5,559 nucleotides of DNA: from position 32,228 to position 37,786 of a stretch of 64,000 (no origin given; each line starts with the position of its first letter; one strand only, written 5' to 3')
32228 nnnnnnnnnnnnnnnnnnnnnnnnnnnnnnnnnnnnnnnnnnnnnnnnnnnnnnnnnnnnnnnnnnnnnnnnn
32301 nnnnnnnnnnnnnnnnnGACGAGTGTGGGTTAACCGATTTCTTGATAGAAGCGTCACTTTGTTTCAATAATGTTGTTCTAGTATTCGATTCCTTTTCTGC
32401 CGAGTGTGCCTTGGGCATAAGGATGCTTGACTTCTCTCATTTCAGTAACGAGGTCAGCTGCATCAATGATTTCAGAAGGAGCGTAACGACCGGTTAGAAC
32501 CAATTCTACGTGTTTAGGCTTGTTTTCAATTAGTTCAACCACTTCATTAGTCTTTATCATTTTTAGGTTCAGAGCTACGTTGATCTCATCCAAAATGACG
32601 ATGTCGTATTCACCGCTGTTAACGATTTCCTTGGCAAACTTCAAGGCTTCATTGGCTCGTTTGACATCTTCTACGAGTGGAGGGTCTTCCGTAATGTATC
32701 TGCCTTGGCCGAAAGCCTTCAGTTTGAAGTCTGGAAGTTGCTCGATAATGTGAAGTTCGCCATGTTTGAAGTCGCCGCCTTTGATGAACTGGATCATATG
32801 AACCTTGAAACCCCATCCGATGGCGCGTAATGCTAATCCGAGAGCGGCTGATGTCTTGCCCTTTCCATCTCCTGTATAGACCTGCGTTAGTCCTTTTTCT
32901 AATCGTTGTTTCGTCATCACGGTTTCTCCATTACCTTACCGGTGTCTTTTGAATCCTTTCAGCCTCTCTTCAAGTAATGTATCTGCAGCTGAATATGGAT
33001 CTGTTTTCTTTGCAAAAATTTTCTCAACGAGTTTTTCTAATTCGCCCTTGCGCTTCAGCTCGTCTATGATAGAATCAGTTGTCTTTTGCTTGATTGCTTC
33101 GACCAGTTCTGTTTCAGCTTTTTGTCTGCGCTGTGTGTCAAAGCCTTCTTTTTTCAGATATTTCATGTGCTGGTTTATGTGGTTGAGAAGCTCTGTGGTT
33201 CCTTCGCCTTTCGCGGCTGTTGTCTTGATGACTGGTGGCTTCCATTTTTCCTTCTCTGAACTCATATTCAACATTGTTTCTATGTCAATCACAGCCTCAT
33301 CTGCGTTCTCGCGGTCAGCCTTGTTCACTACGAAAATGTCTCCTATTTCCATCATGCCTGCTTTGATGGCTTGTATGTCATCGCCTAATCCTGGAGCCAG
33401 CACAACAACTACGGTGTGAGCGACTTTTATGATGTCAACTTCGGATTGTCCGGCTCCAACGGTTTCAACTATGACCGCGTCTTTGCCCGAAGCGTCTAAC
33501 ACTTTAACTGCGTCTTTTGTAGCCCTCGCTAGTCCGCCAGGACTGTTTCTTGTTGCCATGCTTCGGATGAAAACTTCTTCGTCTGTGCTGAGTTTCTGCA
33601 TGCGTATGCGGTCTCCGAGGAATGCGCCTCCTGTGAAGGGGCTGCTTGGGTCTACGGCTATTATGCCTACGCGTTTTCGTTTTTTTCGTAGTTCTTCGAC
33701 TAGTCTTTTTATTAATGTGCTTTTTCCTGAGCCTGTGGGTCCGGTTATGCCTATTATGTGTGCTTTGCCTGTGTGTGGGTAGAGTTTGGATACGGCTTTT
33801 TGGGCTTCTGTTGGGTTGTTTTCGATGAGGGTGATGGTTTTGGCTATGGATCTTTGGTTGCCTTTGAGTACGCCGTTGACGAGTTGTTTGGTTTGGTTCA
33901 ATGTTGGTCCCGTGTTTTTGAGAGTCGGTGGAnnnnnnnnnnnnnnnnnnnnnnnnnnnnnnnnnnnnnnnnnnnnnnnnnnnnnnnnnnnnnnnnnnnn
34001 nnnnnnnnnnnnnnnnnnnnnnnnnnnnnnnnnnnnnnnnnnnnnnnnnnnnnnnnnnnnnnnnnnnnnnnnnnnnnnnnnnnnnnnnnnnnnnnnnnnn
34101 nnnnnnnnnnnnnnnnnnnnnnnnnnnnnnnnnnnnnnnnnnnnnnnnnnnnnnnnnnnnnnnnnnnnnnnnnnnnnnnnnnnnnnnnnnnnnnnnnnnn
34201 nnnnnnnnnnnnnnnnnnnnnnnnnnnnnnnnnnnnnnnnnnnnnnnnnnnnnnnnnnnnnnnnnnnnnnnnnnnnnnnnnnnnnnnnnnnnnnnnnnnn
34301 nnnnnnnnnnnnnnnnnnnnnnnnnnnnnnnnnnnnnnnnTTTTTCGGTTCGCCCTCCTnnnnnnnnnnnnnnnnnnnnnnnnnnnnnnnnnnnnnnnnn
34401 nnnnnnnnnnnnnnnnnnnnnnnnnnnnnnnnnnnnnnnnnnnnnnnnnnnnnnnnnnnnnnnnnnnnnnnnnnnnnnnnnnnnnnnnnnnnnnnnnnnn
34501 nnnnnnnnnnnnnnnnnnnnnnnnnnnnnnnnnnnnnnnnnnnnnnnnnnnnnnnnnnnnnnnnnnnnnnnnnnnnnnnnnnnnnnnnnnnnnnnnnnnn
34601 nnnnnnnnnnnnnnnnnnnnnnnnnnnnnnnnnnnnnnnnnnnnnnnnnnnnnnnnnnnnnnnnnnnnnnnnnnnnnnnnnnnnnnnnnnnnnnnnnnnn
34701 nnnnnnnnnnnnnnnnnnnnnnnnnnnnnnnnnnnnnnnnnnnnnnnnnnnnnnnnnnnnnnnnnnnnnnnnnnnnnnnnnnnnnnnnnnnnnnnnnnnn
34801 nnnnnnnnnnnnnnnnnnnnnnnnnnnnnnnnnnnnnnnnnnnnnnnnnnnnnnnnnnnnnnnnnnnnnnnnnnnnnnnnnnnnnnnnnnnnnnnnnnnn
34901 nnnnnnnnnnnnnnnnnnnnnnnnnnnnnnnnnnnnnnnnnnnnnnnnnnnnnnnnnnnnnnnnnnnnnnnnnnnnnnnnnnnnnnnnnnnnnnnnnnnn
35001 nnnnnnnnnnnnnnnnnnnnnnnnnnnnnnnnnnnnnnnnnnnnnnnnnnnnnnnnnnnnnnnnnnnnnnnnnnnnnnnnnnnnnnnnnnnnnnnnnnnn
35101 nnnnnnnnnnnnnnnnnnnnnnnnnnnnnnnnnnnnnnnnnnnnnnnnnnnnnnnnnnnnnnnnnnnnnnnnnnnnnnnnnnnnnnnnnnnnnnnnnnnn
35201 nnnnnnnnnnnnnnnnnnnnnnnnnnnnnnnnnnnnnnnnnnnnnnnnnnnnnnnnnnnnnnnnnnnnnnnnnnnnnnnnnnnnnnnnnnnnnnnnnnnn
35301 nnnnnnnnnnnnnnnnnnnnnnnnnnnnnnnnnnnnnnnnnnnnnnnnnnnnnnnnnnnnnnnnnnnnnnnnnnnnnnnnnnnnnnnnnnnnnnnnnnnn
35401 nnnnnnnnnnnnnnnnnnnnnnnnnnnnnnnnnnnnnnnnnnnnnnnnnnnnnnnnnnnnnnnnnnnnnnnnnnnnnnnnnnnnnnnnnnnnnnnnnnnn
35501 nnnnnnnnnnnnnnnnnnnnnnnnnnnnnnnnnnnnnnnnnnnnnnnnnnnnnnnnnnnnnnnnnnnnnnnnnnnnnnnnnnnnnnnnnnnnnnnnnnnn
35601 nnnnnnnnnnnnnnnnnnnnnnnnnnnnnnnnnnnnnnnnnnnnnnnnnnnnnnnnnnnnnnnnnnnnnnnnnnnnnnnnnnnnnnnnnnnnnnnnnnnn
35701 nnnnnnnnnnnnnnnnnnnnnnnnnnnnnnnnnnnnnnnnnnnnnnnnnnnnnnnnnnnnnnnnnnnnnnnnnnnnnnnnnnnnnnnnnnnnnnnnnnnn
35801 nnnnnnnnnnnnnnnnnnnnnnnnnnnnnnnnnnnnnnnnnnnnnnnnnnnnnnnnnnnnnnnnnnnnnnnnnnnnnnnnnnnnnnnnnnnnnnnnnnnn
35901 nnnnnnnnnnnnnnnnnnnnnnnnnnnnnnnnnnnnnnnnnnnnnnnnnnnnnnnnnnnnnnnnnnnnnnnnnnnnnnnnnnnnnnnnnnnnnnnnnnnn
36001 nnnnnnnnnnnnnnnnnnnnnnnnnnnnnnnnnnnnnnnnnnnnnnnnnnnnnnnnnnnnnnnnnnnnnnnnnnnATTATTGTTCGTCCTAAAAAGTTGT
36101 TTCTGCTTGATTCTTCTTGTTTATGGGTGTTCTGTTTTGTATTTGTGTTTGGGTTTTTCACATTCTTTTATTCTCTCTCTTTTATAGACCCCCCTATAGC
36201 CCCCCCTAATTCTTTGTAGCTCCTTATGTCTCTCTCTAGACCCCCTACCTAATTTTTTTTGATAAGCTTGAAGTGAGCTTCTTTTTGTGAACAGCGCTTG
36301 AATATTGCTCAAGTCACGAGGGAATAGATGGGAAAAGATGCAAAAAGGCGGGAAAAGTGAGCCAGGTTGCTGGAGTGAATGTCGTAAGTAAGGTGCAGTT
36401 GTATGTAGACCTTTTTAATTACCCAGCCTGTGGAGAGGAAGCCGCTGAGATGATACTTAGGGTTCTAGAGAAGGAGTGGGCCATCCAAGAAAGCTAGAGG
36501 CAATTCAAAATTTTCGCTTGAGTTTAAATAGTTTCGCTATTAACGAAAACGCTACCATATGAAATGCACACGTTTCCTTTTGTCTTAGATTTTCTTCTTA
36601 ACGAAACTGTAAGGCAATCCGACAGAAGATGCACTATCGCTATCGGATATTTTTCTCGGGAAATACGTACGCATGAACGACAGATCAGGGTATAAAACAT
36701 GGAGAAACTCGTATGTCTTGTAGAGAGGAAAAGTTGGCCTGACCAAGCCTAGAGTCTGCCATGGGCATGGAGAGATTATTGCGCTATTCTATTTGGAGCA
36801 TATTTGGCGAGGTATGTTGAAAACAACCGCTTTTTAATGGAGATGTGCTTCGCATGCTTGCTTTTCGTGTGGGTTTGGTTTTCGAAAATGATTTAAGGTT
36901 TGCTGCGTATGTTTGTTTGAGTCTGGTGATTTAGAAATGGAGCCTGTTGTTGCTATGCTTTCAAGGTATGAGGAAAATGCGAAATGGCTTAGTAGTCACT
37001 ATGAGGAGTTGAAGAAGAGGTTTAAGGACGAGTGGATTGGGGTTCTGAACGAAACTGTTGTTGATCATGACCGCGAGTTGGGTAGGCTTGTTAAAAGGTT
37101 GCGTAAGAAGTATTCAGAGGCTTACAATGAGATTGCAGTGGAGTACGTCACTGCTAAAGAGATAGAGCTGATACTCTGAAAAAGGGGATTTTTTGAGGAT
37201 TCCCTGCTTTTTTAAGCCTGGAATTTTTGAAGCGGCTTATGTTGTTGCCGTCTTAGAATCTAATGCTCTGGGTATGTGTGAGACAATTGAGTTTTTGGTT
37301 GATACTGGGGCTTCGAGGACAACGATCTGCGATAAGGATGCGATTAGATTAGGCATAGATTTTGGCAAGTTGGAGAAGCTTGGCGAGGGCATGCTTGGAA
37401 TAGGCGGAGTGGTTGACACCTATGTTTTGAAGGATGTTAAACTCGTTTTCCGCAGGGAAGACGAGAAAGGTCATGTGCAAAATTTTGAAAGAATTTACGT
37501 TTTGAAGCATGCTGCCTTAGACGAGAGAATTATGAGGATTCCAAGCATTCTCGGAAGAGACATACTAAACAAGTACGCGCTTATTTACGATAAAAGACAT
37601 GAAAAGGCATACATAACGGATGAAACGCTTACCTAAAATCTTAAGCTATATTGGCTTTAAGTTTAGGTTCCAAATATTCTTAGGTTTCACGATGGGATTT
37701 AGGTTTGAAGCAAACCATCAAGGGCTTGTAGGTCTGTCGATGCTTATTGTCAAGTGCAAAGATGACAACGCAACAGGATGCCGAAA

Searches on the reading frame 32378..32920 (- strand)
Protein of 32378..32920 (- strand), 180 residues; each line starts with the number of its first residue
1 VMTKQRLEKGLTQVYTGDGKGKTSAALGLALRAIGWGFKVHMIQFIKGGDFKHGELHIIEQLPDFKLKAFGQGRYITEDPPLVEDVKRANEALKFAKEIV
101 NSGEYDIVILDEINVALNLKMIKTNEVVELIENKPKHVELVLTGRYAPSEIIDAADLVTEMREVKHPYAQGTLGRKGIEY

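Call 66: search_protein_families(library=pfam, proteins=[window:32378-32920:-], max_evalue=0.001)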
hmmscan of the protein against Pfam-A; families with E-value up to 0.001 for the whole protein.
window:32378-32920:- (180 aa): 2 families
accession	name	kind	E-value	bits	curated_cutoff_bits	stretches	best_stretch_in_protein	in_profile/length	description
PF02572.21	CobA_CobO_BtuR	-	9.6e-65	218.4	25.7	1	8-180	1-172/172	ATP:corrinoid adenosyltransferase BtuR/CobO/CobP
PF01695.23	IstB_IS21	-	3.1e-05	24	24.1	0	77-145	126-193/238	IstB-like ATP binding protein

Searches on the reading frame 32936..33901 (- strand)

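Call 66: search_protein_families(library=pfam, proteins=[window:32936-33901:-], max_evalue=0.001)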
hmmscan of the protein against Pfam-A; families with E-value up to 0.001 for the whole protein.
window:32936-33901:- (321 aa): 27 families (the best 25 are shown)
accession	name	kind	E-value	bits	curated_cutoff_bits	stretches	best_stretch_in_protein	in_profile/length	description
PF03308.22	MeaB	-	1.1e-91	307.1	23.1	1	20-274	2-264/273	Methylmalonyl Co-A mutase-associated GTPase MeaB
PF02492.25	cobW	-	1.1e-08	35.3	20.7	1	49-213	2-171/180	CobW/HypB/UreG, nucleotide-binding domain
PF25199.1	nSTAND_NTPase5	-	5.3e-08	33.2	34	1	35-81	27-76/145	Novel STAND NTPase 5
PF13401.12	AAA_22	-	5.6e-08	33.6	27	1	47-97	5-53/130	AAA domain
PF00009.33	GTP_EFTU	-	1e-07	32.2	26.5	1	49-246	5-186/188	Elongation factor Tu GTP binding domain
PF03193.22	RsgA_GTPase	-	1.1e-06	29.1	30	0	32-75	92-134/174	RsgA GTPase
PF00448.28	SRP54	-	1.2e-06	28.8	22.7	1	49-168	3-112/196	SRP54-type protein, GTPase domain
PF01935.23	DUF87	-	3.5e-06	27.7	23.2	1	50-254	26-146/220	Helicase HerA, central domain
PF13173.12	AAA_14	-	3.7e-06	27.4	27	0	48-84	3-38/129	AAA domain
PF13245.12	AAA_19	-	4.1e-06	27.4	25.1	0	46-82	10-48/134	AAA domain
PF03205.20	MobB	-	4.4e-06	27.1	26.6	1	49-81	1-33/133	Molybdopterin guanine dinucleotide synthesis protein B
PF01637.24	ATPase_2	-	4.9e-06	26.9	33.2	1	44-78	17-51/225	ATPase domain predominantly from Archaea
PF00005.33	ABC_tran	-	1.2e-05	26.4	25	1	47-119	11-79/137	ABC transporter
PF03029.23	ATP_bind_1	-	1.3e-05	25.6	27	1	52-87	1-36/240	Conserved hypothetical ATP binding protein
PF07693.20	KAP_NTPase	-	4.4e-05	23.3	20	1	42-181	15-48/293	KAP family P-loop domain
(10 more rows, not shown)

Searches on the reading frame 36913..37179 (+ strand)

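Call 3: search_protein_families(library=pfam, proteins=[window:36913-37179:+], max_evalue=0.01)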
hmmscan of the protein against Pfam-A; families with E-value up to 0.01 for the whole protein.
window:36913-37179:+ (88 aa): 1 family
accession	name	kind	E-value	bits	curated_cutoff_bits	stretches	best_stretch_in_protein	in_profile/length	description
PF18929.5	DUF5678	-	1e-05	25.7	23.2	1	32-79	1-46/49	Family of unknown function (DUF5678)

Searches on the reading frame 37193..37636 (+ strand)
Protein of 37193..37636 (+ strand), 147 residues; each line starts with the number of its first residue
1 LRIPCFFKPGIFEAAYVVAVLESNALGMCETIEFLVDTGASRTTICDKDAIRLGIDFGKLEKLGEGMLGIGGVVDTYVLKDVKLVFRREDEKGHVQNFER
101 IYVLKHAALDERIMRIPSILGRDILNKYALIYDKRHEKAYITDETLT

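Call 3: search_protein_families(library=pfam, proteins=[window:37193-37636:+], max_evalue=0.01)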
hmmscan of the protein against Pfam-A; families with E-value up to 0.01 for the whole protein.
window:37193-37636:+ (147 aa): 3 families
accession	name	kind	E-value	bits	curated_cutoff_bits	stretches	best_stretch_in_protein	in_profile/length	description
PF13975.11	gag-asp_proteas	-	6.4e-06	27.1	28.2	1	31-62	9-40/92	gag-polyprotein putative aspartyl protease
PF13650.11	Asp_protease_2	-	7.3e-06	27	24.3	1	31-82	9-59/90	Aspartyl protease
PF00077.25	RVP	-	4.4e-05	24.2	20.7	1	31-128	15-96/101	Retroviral aspartyl protease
